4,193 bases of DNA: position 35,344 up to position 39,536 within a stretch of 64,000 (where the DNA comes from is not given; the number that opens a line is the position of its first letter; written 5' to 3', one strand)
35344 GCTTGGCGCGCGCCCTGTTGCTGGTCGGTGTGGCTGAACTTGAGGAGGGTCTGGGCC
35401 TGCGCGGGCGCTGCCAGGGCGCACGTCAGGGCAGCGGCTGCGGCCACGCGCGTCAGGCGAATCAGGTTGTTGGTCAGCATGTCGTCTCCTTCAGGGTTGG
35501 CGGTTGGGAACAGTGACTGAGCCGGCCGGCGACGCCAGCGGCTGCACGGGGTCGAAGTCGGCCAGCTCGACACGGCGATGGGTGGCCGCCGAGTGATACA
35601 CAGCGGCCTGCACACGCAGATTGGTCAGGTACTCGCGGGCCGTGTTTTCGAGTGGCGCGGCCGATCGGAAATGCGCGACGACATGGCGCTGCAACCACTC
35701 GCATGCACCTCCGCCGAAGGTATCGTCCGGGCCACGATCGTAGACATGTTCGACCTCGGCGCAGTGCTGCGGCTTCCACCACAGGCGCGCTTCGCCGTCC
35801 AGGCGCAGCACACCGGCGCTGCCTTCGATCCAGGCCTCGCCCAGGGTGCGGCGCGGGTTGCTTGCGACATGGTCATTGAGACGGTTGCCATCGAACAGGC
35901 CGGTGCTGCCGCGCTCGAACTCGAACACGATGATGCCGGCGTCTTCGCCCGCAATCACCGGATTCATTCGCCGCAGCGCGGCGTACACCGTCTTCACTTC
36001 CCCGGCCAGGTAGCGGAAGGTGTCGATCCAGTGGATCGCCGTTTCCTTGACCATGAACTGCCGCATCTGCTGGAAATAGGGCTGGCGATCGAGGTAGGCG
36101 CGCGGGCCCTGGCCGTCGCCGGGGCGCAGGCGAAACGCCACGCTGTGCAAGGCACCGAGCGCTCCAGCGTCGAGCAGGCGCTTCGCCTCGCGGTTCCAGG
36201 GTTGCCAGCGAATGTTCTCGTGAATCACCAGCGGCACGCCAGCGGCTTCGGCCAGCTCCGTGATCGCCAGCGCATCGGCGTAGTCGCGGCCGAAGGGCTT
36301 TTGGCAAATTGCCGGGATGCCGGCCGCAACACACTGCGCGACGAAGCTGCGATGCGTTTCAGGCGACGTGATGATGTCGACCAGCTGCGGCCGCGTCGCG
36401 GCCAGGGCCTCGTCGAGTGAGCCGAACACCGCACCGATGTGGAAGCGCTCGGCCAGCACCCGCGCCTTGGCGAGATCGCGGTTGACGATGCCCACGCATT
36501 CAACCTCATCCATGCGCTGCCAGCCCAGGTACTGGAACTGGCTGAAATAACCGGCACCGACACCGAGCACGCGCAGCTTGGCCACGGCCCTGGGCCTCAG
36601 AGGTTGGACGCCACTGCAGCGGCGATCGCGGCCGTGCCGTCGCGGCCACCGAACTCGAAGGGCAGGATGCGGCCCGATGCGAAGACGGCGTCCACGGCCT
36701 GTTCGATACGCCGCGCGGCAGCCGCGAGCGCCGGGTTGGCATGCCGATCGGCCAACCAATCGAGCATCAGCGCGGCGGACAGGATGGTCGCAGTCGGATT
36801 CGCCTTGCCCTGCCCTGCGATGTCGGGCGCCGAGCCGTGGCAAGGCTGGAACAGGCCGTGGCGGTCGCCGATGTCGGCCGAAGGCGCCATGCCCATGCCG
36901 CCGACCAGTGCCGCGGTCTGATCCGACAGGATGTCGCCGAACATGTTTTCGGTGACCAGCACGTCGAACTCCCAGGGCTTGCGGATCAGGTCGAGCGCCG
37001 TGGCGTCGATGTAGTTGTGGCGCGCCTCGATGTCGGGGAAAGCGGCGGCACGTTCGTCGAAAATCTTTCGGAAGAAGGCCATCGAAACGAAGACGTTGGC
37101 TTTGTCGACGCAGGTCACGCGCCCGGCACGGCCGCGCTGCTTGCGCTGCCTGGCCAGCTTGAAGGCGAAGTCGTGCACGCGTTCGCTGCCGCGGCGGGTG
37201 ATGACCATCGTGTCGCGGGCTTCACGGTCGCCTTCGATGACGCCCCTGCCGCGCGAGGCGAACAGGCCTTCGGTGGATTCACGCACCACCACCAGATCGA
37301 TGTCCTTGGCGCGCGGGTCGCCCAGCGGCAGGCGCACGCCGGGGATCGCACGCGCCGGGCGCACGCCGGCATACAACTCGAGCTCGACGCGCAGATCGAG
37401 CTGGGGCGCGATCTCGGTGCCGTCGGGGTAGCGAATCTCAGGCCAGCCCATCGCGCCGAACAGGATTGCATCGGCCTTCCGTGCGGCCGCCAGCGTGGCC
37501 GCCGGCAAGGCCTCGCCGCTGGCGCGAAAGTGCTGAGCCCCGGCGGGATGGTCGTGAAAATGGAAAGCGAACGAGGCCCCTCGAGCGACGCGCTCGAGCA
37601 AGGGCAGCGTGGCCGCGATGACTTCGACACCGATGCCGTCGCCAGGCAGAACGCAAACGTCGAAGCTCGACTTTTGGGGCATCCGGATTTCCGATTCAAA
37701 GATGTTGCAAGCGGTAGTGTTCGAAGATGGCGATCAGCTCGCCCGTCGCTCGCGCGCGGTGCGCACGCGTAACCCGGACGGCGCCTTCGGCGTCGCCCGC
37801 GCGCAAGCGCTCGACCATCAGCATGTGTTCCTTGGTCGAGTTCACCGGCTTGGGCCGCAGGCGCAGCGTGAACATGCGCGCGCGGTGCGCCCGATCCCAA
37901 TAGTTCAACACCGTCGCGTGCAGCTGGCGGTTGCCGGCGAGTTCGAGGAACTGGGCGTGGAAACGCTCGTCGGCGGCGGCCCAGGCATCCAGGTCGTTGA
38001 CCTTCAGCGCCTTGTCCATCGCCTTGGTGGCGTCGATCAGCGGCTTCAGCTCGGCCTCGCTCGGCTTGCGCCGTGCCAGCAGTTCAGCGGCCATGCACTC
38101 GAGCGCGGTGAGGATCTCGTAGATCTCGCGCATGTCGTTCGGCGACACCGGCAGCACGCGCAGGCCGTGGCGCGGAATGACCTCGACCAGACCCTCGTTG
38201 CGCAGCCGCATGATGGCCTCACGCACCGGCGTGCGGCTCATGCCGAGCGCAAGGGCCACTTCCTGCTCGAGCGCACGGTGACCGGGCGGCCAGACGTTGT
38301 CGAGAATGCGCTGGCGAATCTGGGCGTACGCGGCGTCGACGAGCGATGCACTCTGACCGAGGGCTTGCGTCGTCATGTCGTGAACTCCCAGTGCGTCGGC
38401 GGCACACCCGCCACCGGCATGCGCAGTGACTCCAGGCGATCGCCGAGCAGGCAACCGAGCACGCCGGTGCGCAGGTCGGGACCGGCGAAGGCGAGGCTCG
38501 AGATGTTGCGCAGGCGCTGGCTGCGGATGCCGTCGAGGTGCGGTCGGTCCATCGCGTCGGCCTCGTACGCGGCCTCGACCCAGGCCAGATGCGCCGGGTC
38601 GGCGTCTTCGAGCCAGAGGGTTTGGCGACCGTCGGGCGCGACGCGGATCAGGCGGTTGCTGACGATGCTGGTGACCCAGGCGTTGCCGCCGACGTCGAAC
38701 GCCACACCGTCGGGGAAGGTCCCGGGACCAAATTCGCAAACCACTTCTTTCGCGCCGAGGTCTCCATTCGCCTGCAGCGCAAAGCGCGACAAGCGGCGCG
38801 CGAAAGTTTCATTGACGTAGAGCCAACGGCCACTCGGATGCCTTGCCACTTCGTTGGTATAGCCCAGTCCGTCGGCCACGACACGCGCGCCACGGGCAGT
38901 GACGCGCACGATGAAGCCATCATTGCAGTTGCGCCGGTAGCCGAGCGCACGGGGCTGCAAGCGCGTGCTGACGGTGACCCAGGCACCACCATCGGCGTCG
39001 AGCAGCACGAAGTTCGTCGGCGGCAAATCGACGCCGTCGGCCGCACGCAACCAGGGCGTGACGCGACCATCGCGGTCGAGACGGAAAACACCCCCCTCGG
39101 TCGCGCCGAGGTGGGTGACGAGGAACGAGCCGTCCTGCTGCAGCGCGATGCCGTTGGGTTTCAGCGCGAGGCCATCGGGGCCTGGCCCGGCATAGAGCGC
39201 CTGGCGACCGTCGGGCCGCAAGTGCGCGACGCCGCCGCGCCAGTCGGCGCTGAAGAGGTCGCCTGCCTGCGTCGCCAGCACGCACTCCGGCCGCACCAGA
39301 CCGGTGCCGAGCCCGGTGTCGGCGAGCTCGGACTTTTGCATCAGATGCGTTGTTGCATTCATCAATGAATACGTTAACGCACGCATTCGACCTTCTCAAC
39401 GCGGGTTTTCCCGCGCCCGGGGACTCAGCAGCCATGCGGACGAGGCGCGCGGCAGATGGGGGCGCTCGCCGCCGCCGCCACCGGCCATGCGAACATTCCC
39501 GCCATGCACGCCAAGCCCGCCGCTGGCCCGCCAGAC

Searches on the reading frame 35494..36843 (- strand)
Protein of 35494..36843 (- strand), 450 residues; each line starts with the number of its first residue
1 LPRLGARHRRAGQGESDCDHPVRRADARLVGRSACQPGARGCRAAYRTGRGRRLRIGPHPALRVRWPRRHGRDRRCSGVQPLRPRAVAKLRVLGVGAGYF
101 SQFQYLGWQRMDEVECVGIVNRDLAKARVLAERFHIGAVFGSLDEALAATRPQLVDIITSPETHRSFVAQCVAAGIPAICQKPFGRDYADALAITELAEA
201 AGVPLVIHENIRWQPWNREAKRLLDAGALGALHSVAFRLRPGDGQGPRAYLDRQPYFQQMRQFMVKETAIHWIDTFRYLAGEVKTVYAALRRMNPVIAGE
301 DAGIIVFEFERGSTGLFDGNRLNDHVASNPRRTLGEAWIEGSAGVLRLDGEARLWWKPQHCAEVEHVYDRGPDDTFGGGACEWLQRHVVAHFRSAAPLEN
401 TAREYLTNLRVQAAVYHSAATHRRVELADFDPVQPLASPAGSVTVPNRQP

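Call 79: search_protein_families(library=pfam, proteins=[window:35494-36843:-], max_evalue=0.0001)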
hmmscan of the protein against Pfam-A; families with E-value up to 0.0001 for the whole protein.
window:35494-36843:- (450 aa): 3 families
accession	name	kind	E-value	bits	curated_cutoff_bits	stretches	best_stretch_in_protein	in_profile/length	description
PF01408.29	GFO_IDH_MocA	-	1.4e-17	64.9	24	1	91-205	2-116/120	Oxidoreductase family, NAD-binding Rossmann fold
PF22725.1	GFO_IDH_MocA_C3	-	1.8e-13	51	27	1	218-327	2-110/124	GFO/IDH/MocA C-terminal domain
PF02894.22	GFO_IDH_MocA_C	-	5.2e-06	26.9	22.9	1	221-427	1-218/218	Oxidoreductase family, C-terminal alpha/beta domain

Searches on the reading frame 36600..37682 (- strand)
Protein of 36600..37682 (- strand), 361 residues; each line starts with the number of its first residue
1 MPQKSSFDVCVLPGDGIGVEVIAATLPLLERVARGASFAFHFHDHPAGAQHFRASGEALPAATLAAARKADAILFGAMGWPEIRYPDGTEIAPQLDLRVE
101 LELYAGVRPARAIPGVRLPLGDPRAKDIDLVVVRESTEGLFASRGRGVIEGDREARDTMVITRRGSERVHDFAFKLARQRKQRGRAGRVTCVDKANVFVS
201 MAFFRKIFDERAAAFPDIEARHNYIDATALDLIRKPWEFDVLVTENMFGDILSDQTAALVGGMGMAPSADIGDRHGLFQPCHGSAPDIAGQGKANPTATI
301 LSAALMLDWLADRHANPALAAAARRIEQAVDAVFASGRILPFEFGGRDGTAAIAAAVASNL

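Call 80: search_protein_families(library=pfam, proteins=[window:36600-37682:-], max_evalue=0.0001)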
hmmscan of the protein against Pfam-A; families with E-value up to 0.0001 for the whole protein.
window:36600-37682:- (361 aa): 1 family
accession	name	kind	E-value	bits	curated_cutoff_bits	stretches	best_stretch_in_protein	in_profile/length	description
PF00180.25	Iso_dh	-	3.4e-92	309.8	27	1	9-341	2-329/348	Isocitrate/isopropylmalate dehydrogenase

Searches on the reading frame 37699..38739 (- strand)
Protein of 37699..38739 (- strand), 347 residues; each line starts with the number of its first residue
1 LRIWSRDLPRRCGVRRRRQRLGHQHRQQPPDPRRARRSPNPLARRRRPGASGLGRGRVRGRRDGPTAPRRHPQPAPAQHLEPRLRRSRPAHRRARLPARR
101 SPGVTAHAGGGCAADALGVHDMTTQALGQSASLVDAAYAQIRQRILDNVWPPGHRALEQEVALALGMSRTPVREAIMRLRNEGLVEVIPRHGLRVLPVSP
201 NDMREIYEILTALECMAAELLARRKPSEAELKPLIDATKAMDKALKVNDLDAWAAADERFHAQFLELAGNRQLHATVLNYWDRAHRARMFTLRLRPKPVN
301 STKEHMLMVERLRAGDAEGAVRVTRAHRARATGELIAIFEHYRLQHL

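Call 80: search_protein_families(library=pfam, proteins=[window:37699-38739:-], max_evalue=0.0001)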
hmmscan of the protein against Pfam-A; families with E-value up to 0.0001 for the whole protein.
window:37699-38739:- (347 aa): 2 families
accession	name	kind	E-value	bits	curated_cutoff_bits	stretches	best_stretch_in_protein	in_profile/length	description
PF07729.17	FCD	-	9.8e-25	87.8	24.3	1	205-328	1-123/125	FCD domain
PF00392.27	GntR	-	1.6e-14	53.8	27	1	135-195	3-64/64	Bacterial regulatory proteins, gntR family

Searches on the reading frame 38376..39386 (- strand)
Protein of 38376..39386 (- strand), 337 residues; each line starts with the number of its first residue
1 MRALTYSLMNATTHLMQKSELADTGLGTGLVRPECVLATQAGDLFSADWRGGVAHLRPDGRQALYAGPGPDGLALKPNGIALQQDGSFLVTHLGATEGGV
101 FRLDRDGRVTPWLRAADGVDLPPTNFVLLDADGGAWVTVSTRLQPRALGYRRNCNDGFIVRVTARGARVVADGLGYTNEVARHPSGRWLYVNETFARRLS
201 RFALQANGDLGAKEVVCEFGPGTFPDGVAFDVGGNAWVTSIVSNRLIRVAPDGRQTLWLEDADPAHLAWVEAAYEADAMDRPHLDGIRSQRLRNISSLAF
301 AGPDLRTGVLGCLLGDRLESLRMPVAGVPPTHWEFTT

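Call 80: search_protein_families(library=pfam, proteins=[window:38376-39386:-], max_evalue=0.0001)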
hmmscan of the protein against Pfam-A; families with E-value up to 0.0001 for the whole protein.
window:38376-39386:- (337 aa): 2 families
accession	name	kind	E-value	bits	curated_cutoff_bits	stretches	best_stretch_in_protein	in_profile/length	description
PF08450.18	SGL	-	4.6e-20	72.7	26.3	1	69-255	41-216/246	SMP-30/Gluconolactonase/LRE-like region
PF24684.1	Vgb_lyase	-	5.6e-06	25.8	50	0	7-139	31-156/290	Virginiamycin B lyase family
